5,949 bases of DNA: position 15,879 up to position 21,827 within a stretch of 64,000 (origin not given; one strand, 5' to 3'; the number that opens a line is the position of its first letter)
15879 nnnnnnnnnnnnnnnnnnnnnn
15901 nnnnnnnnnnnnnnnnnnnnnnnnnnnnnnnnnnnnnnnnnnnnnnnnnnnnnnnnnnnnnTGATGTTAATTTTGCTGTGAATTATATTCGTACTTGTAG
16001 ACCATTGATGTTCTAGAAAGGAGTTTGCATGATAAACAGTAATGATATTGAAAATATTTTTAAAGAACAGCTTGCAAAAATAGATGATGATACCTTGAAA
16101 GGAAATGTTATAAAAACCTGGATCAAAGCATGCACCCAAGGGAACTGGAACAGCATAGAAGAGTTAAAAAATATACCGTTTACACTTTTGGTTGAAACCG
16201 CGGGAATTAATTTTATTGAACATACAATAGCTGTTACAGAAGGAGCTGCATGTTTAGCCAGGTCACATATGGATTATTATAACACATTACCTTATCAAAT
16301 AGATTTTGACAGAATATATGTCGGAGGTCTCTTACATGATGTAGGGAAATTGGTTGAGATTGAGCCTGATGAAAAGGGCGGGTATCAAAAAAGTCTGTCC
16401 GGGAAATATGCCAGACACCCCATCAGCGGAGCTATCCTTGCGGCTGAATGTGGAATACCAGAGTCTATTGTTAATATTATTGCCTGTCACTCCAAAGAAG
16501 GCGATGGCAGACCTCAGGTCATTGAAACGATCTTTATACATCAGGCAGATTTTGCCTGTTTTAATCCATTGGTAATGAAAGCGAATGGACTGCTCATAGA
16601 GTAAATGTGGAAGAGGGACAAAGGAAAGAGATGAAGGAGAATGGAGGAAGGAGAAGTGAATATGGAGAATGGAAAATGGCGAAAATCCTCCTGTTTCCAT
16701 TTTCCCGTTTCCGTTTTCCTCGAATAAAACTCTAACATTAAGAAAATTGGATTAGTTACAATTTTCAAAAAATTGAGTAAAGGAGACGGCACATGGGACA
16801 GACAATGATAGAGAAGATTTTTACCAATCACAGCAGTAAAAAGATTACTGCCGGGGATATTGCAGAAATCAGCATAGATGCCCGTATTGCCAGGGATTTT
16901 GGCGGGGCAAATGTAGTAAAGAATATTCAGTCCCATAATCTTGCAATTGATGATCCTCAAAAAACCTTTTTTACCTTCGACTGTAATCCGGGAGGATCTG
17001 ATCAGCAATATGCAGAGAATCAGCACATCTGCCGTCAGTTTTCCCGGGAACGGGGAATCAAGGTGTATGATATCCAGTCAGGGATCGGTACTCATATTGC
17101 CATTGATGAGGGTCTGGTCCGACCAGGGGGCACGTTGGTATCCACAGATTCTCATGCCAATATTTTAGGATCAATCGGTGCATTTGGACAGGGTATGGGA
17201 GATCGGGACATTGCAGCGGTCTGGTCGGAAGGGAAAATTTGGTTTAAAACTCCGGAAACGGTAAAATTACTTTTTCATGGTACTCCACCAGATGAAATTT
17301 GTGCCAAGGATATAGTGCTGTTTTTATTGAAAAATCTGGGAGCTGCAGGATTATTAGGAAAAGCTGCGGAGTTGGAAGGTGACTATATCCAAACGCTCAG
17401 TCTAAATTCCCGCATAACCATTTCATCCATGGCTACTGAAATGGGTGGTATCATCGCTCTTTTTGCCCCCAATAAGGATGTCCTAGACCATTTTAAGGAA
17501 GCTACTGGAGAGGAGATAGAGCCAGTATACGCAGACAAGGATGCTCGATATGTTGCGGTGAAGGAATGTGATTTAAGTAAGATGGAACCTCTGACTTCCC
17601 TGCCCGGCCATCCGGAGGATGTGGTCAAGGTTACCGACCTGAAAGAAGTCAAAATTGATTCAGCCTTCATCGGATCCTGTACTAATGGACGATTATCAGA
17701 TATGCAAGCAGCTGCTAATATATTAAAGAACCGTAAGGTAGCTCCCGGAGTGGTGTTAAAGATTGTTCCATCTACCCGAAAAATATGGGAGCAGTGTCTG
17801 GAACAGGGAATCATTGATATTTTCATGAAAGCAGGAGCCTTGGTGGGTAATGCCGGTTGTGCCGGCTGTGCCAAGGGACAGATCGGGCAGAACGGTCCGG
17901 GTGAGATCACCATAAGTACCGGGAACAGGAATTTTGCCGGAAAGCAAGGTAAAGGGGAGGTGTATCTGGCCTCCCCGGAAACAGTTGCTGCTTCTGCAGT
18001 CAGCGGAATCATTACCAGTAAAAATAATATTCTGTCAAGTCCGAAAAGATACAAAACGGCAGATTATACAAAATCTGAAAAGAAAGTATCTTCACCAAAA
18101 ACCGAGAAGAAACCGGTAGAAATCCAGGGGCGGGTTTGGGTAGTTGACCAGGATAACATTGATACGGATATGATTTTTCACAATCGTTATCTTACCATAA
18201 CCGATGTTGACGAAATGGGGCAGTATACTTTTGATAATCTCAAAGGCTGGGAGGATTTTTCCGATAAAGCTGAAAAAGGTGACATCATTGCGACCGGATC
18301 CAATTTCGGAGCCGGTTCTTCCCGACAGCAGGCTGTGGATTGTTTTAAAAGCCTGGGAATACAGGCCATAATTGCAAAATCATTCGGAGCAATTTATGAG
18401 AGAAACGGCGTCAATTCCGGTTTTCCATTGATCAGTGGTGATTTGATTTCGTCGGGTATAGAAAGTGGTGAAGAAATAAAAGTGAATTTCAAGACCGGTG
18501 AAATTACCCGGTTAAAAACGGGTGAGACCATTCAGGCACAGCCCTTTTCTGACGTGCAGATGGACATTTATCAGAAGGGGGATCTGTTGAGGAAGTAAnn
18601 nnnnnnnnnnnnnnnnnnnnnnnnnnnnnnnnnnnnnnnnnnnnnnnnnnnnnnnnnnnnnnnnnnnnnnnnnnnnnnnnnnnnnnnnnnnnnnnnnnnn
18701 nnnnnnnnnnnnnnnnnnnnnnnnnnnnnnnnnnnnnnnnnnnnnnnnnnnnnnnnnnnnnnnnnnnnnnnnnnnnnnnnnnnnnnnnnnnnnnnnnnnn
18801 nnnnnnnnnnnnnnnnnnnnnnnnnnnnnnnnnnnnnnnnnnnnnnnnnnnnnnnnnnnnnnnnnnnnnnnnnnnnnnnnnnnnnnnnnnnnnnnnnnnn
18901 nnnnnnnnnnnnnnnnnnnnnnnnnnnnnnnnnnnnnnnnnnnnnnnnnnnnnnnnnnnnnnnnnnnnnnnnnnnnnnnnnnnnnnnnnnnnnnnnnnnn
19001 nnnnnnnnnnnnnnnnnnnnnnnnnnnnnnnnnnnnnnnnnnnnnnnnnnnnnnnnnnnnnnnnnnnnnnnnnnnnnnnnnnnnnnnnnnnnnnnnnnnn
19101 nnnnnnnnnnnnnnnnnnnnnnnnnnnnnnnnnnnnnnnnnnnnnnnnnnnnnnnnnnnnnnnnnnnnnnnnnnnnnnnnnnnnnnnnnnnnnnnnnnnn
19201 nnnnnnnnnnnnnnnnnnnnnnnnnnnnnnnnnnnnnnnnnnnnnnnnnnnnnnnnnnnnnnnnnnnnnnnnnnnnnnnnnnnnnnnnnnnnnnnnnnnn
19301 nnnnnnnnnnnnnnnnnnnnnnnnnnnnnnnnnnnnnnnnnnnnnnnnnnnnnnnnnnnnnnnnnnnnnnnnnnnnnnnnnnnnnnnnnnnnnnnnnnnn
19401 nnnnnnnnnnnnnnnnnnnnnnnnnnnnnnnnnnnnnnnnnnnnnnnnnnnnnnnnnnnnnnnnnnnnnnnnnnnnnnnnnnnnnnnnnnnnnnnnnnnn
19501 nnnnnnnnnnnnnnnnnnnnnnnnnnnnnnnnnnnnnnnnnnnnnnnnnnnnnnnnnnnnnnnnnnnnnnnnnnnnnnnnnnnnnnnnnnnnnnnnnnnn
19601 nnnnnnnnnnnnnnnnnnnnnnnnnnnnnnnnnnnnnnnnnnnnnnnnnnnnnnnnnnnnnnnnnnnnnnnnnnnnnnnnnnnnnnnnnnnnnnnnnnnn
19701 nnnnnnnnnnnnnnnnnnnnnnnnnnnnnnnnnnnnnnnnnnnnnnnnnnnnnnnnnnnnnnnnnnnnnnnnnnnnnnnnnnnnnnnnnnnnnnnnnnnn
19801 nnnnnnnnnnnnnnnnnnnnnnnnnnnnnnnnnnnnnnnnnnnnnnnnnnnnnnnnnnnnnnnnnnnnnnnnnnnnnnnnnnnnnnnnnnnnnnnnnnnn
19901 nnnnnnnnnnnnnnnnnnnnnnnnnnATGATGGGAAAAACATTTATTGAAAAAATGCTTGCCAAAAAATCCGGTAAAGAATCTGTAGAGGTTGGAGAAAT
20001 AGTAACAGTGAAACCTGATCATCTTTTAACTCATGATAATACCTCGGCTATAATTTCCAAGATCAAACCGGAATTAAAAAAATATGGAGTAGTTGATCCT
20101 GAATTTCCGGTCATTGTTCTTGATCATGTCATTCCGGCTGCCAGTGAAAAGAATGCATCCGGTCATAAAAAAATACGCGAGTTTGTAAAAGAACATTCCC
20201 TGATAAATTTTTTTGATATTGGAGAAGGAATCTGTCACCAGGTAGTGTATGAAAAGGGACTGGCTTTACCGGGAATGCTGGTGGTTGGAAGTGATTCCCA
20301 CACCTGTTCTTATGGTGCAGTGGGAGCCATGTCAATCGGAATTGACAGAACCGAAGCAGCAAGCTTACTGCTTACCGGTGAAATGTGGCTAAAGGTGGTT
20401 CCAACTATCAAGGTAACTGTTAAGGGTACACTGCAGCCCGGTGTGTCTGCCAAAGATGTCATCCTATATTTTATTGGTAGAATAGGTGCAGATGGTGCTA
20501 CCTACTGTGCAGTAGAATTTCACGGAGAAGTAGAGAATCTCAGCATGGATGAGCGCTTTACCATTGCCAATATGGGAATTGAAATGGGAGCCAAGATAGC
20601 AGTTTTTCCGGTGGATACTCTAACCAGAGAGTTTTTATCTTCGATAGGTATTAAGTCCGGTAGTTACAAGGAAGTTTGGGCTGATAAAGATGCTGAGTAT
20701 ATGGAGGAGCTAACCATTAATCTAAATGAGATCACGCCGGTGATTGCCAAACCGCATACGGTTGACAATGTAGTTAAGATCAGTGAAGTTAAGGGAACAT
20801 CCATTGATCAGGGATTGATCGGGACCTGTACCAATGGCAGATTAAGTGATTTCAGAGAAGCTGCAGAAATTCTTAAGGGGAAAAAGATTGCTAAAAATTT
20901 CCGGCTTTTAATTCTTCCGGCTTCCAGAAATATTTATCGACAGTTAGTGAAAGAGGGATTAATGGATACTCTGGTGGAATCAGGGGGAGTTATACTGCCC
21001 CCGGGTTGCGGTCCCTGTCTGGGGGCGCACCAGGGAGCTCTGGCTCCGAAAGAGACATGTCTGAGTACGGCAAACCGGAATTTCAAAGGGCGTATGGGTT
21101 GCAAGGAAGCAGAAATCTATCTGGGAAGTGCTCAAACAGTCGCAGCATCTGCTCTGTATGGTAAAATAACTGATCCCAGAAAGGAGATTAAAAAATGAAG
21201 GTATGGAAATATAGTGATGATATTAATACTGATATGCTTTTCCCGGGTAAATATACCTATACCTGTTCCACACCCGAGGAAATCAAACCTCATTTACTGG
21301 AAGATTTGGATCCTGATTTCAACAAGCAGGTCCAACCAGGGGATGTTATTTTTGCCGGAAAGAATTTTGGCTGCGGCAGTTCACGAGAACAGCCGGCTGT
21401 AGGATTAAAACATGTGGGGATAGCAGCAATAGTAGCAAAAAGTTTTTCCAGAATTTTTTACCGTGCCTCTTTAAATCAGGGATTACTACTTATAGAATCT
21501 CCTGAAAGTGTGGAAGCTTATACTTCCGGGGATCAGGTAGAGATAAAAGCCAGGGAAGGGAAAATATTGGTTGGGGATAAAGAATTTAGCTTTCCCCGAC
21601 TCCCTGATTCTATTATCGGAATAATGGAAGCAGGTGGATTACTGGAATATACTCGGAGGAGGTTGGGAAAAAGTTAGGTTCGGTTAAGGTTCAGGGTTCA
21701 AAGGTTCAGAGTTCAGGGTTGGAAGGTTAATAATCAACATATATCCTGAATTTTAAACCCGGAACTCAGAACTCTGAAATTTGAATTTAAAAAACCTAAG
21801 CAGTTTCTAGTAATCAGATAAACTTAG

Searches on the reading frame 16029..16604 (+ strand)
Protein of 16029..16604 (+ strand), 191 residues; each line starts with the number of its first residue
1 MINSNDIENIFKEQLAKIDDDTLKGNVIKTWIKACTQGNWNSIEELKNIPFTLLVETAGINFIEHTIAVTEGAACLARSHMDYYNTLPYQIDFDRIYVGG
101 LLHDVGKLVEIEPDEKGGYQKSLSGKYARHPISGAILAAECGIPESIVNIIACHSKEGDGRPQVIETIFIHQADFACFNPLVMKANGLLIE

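Call 6: search_protein_families(library=pfam, proteins=[window:16029-16604:+], max_evalue=0.001)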
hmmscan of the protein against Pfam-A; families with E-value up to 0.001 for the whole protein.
window:16029-16604:+ (191 aa): 2 families
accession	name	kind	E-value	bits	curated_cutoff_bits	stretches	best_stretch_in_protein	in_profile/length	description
PF01966.28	HD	-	2.7e-12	47.4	22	1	63-174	2-111/116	HD domain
PF08668.18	HDOD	-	0.00083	19.3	22.9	0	64-110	97-135/196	HDOD domain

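Call 26: search_protein_families(library=ncbifam, proteins=[window:16029-16604:+], max_evalue=0.00001)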
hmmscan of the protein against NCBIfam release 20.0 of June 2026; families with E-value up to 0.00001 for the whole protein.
window:16029-16604:+ (191 aa): 1 family
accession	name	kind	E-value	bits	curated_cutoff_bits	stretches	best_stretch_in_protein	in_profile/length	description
TIGR00277.1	HDIG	domain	1.3e-09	37.8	27.6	1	61-155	4-82/84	HDIG domain-containing metalloprotein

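Call 39: search_solved_structures(query=window:16029-16604:+, max_evalue=0.01, show_alignments=1)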
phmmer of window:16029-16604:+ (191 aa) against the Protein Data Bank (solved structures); distinct sequences matched with E-value up to 0.01: 0.

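Call 67: find_homologous_proteins(query=window:16029-16604:+, max_evalue=0.00001)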
Query window:16029-16604:+ (191 aa): 1929 proteins with E <= 0.00001 among 1987 candidates; the best 120 are listed.
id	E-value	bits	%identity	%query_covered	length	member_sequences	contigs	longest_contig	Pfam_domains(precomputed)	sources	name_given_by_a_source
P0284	1.1e-116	405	93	100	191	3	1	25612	PF01966.29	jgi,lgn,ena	-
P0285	1.4e-104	366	84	100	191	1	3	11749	PF01966.29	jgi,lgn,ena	-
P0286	9.7e-96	337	77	100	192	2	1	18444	PF01966.29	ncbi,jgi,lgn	-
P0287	7.4e-93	328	76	100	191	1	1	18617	PF01966.29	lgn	-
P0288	4.3e-90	319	72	100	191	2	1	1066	PF01966.29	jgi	-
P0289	1.2e-86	308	70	100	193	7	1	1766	PF01966.29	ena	-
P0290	1.4e-85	304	70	100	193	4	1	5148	PF01966.29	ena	-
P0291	1.6e-85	304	71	100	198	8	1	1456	PF01966.29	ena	-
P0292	2.9e-85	303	70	100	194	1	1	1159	PF01966.29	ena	-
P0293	4.5e-85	302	66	100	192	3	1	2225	PF01966.29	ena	-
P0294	5.3e-85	302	68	100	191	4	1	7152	PF01966.29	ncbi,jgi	-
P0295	9.7e-85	301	68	100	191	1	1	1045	PF01966.29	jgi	jgi:putative nucleotidyltransferase with HDIG domain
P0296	1.0e-84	301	66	100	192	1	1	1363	PF01966.29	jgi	-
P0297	1.4e-84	301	68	100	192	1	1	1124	PF01966.29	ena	-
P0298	1.5e-84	301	67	100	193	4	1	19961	PF01966.29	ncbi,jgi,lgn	-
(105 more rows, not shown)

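Call 74: predict_structure(alignment_id=A2)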
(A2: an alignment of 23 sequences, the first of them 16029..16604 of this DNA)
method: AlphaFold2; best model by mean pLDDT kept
length: 191 residues; sequences in the alignment: 23
mean_pLDDT: 84.7   pTM: 0.84
mean pLDDT of the five models: 84.7, 66.5, 51.5, 47.0, 43.6
residues with pLDDT >= 90: 93; 70-90: 68; 50-70: 25; < 50: 5
segments of 3 or more residues with pLDDT < 50: 189-191
pLDDT, mean of each block of 10 residues (from residue 1): 95 97 98 94 91 79 92 92 84 95 91 86 65 90 92 61 79 78 57 31
secondary structure, 60 per line:
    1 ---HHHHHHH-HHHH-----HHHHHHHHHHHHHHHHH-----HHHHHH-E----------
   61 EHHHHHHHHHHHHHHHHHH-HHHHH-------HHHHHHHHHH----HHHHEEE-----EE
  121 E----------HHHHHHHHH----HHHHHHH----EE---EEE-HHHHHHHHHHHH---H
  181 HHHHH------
elements in order: H4-10 H12-15 H21-37 H43-48 H62-79 H81-85 H93-102 H107-110 E111-113 E119-121 H132-140 H145-151 E161-163 H165-176 H180-185

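Call 76: fold_search(model_id=the predicted structure, library=pdb)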
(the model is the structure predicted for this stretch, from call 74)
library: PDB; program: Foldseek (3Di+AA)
matches with E <= 10: 243; with E <= 0.001: 1
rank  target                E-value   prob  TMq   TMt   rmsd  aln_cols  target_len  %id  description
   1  9h3f_A                4.0e-04  1.00  0.56  0.52   6.5       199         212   19  Cryo-EM structure of YhaM (released 2025-08-06)
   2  3u1n_A                1.6e-01  0.93  0.43  0.22   7.1       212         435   16  Structure of the catalytic core of human SAMHD1 (released 2011-11-16)
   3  1xx7_A                1.7e-01  0.97  0.43  0.47   6.3       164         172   15  Conserved hypothetical protein from Pyrococcus furiosus Pfu-403030-001 (released 2004-12-28)
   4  3u1n_B                2.1e-01  0.87  0.41  0.21   7.2       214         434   16  Structure of the catalytic core of human SAMHD1 (released 2011-11-16)
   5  3u1n_D                2.3e-01  0.87  0.42  0.22   7.0       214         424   16  Structure of the catalytic core of human SAMHD1 (released 2011-11-16)
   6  4rxs_B                2.8e-01  0.75  0.37  0.16   9.1       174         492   17  The structure of GTP-dTTP-bound SAMHD1 (released 2015-03-11)
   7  4rxo_D                3.2e-01  0.90  0.46  0.22   7.4       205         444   16  The structure of GTP-bound SAMHD1 (released 2015-03-11)
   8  4rxo_A                3.2e-01  0.87  0.44  0.22   7.5       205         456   16  The structure of GTP-bound SAMHD1 (released 2015-03-11)
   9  6u6y_A                3.2e-01  0.75  0.35  0.17   9.1       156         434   16  Human SAMHD1 bound to ribo(CGCCU)-oligonucleotide (released 2020-09-02)
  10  4q7h_B                3.5e-01  0.89  0.46  0.23   7.0       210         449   15  Crystal structure of SAMHD1 catalytic core with GTP (released 2015-05-27)
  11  3u1n_C                3.5e-01  0.85  0.44  0.23   6.6       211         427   16  Structure of the catalytic core of human SAMHD1 (released 2011-11-16)
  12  4q7h_D                3.7e-01  0.77  0.38  0.19   8.0       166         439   17  Crystal structure of SAMHD1 catalytic core with GTP (released 2015-05-27)
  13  6brk                  3.7e-01  0.44  0.26  0.11  16.6       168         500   16  The SAM domain of mouse SAMHD1 is critical for its activation and regulation (released 2018-02-14)
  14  5yhw_A                4.1e-01  0.84  0.44  0.21   7.0       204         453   16  Crystal structure of Pig SAMHD1 (released 2018-10-17)
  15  6u6y_C                4.3e-01  0.60  0.35  0.18  10.0       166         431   16  Human SAMHD1 bound to ribo(CGCCU)-oligonucleotide (released 2020-09-02)
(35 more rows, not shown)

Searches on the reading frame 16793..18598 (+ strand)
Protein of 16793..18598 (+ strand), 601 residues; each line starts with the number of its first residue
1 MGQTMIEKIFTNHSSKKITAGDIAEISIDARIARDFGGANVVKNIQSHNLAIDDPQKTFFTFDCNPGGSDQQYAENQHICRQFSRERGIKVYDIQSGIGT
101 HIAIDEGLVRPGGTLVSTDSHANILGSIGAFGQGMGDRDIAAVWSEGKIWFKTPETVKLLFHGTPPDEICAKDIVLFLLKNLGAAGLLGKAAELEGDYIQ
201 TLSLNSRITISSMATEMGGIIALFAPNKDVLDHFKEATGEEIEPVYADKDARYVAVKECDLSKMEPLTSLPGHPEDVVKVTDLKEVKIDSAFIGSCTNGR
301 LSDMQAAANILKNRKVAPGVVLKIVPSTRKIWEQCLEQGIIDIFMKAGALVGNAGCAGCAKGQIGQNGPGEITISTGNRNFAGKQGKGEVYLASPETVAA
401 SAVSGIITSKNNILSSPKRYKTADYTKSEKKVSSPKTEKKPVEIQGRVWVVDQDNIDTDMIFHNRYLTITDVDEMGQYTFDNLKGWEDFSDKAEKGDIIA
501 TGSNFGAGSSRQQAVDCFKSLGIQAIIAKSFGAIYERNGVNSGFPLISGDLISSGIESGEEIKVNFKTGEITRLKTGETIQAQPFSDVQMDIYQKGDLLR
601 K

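Call 6: search_protein_families(library=pfam, proteins=[window:16793-18598:+], max_evalue=0.001)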
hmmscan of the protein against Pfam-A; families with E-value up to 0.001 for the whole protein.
window:16793-18598:+ (601 aa): 2 families
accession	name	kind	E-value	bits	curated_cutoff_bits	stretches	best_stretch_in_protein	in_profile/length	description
PF00330.25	Aconitase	-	9.1e-79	266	28.7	1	7-405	1-463/463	Aconitase family (aconitate hydratase)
PF00694.25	Aconitase_C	-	2.1e-13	51.2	22.8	1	463-543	45-122/131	Aconitase C-terminal domain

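Call 26: search_protein_families(library=ncbifam, proteins=[window:16793-18598:+], max_evalue=0.00001)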
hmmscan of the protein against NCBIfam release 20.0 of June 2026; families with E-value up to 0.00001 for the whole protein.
window:16793-18598:+ (601 aa): 26 families (the best 25 are shown)
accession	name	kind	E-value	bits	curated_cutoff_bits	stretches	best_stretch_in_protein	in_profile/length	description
NF001614.1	PRK00402.1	subfamily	2.6e-123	411.8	385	1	3-409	1-413/415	aconitase/3-isopropylmalate dehydratase large subunit family protein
TIGR01343.1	hacA_fam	subfamily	1.3e-116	389.6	385.7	1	4-410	1-411/412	homoaconitate hydratase family protein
TIGR02086.1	IPMI_arch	subfamily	7.7e-114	380.6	410.15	1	3-411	1-410/411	3-isopropylmalate dehydratase/homoaconitate hydratase family large subunit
TIGR02083.1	LEU2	equivalog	2.1e-96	323.4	610.65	1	4-412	2-418/419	3-isopropylmalate dehydratase large subunit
NF040615.1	HacA_Meth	equivalog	1.4e-90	304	550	1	4-410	2-418/419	homoaconitase large subunit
NF005558.0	PRK07229.1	equivalog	7.3e-90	302.3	612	2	1-444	1-451/647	aconitate hydratase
TIGR01342.1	acon_putative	hypoth_equivalog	5.5e-77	259.5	719.15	2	4-409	1-408/655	putative aconitate hydratase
NF009116.0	PRK12466.1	subfamily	4e-75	253.2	531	2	2-282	4-305/472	3-isopropylmalate dehydratase large subunit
TIGR00139.1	h_aconitase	equivalog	1.5e-74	251.7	529.9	3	3-237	2-243/709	homoaconitase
NF004016.0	PRK05478.1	subfamily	9.9e-68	228.8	510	2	282-412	334-465/468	3-isopropylmalate dehydratase large subunit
TIGR00170.1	leuC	equivalog_domain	2.3e-54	184.7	560.25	2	281-407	332-460/466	3-isopropylmalate dehydratase large subunit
TIGR02087.1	LEUD_arch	subfamily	2e-38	131.6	108.95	1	446-599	1-151/157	LeuD/DmdB family oxidoreductase small subunit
NF040625.1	HacB2_Meth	equivalog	1.1e-37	129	230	1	443-600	3-154/161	homoaconitase small subunit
TIGR01340.1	aconitase_mito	equivalog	2.2e-34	118.9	825.35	1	85-414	122-478/745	aconitate hydratase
TIGR02084.1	leud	equivalog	4.2e-34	117.5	245.85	1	448-599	3-151/156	3-isopropylmalate dehydratase small subunit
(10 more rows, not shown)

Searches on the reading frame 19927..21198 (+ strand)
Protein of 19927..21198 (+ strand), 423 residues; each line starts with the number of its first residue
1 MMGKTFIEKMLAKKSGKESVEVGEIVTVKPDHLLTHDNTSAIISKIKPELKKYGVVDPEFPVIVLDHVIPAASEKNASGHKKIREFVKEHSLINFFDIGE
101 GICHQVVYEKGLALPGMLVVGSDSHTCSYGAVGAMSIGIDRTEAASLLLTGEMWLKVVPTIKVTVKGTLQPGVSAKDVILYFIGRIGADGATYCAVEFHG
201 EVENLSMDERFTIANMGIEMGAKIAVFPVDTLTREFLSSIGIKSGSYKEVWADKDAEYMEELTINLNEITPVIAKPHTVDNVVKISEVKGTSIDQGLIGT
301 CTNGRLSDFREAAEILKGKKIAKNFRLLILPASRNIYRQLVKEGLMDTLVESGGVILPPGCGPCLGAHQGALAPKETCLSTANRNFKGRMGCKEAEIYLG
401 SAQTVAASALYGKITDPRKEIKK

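Call 3: search_protein_families(library=pfam, proteins=[window:19927-21198:+], max_evalue=0.01)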
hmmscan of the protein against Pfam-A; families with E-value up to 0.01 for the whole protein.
window:19927-21198:+ (423 aa): 1 family
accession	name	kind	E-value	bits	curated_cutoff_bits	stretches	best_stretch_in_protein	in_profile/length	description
PF00330.25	Aconitase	-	2.3e-103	347.1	28.7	1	22-412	13-463/463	Aconitase family (aconitate hydratase)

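Call 4: search_protein_families(library=ncbifam, proteins=[window:19927-21198:+], max_evalue=0.01)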
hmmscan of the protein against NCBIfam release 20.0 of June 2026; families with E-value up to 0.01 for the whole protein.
window:19927-21198:+ (423 aa): 19 families
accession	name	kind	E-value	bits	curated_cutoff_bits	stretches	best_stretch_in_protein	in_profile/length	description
NF001614.1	PRK00402.1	subfamily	4.1e-160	533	385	1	4-418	1-415/415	aconitase/3-isopropylmalate dehydratase large subunit family protein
TIGR01343.1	hacA_fam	subfamily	1.7e-154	514.3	385.7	1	5-418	1-412/412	homoaconitate hydratase family protein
TIGR02086.1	IPMI_arch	subfamily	1.1e-152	508.6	410.15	1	4-418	1-410/411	3-isopropylmalate dehydratase/homoaconitate hydratase family large subunit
NF040615.1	HacA_Meth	equivalog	7.7e-135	449.8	550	1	5-416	2-417/419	homoaconitase large subunit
TIGR02083.1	LEU2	equivalog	2.8e-133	444.9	610.65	1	5-419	2-418/419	3-isopropylmalate dehydratase large subunit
NF005558.0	PRK07229.1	equivalog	1e-108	364.6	612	1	2-420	1-415/647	aconitate hydratase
NF009116.0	PRK12466.1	subfamily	3.3e-90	302.9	531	2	2-287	3-305/472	3-isopropylmalate dehydratase large subunit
TIGR00139.1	h_aconitase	equivalog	1.5e-89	301.3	529.9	2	19-237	21-240/709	homoaconitase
TIGR01342.1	acon_putative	hypoth_equivalog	4.8e-85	286.1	719.15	1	6-419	2-411/655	putative aconitate hydratase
NF004016.0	PRK05478.1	subfamily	5.2e-82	275.9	510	2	1-287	1-303/468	3-isopropylmalate dehydratase large subunit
TIGR00170.1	leuC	equivalog_domain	1.5e-70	238.1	560.25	2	2-286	1-301/466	3-isopropylmalate dehydratase large subunit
NF006690.0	PRK09238.1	equivalog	8e-55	186.2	782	2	251-416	650-813/852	bifunctional aconitate hydratase 2/2-methylisocitrate dehydratase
TIGR01340.1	aconitase_mito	equivalog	4.8e-51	174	825.35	1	90-414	123-472/745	aconitate hydratase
NF008503.0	PRK11413.1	equivalog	3e-39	134.6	641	2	102-290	129-316/753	hydratase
TIGR00117.1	acnB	equivalog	4e-37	127.5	1287.2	2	252-416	650-811/844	bifunctional aconitate hydratase 2/2-methylisocitrate dehydratase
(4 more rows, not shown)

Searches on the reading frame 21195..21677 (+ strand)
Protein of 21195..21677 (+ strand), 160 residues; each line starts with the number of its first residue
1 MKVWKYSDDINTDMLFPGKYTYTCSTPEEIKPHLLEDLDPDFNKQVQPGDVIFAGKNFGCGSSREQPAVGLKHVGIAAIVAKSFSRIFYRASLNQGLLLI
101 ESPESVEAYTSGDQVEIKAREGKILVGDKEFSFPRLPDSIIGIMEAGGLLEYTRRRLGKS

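Call 3: search_protein_families(library=pfam, proteins=[window:21195-21677:+], max_evalue=0.01)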
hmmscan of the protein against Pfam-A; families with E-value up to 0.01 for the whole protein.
window:21195-21677:+ (160 aa): 2 families
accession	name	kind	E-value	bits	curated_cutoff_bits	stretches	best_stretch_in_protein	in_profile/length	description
PF00694.25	Aconitase_C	-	2.6e-19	70.3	22.8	1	45-103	70-129/131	Aconitase C-terminal domain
PF06434.19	Aconitase_2_N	-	0.00022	21.4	27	0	3-148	3-165/204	Aconitate hydratase 2 N-terminus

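Call 4: search_protein_families(library=ncbifam, proteins=[window:21195-21677:+], max_evalue=0.01)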
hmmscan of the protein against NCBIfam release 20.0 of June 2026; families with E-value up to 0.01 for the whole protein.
window:21195-21677:+ (160 aa): 17 families
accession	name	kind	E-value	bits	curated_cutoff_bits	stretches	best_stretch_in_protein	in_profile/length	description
TIGR02087.1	LEUD_arch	subfamily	4.6e-52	175.9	108.95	1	2-156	2-157/157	LeuD/DmdB family oxidoreductase small subunit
TIGR02084.1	leud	equivalog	9e-45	152.1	245.85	1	2-154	2-155/156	3-isopropylmalate dehydratase small subunit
NF040625.1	HacB2_Meth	equivalog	2e-43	147.7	230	1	2-151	7-154/161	homoaconitase small subunit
NF010629.0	PRK14023.1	equivalog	3.5e-41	140.8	229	1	2-155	3-156/166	homoaconitate hydratase small subunit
NF040604.2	HacB_Meth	equivalog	5.1e-41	140.2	230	1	2-154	6-158/159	homoaconitase small subunit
TIGR00139.1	h_aconitase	equivalog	1.9e-25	89.3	529.9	1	7-125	539-661/709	homoaconitase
NF002458.0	PRK01641.1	subfamily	3.8e-18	65.8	167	1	8-105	17-124/202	3-isopropylmalate dehydratase small subunit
NF005558.0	PRK07229.1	equivalog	1e-15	57.3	612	1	4-120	476-598/647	aconitate hydratase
TIGR01342.1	acon_putative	hypoth_equivalog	3.9e-13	48.5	719.15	1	5-132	476-613/655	putative aconitate hydratase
TIGR00171.1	leuD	equivalog_domain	7.3e-13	48.8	116.25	1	44-104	65-125/188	3-isopropylmalate dehydratase small subunit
NF006757.0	PRK09277.1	subfamily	1.7e-09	36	686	1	41-107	751-816/888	aconitate hydratase AcnA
NF009520.0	PRK12881.1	subfamily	3.1e-09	35.1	905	1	50-120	764-838/893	aconitate hydratase AcnA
TIGR01341.1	aconitase_1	equivalog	5.3e-09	34.4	945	1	44-112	744-812/876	aconitate hydratase AcnA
TIGR01340.1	aconitase_mito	equivalog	6.7e-07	28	825.35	1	41-100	616-674/745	aconitate hydratase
TIGR02333.1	2met_isocit_dHY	equivalog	2.1e-06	25.9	1419.85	1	45-102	729-785/858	Fe/S-dependent 2-methylisocitrate dehydratase AcnD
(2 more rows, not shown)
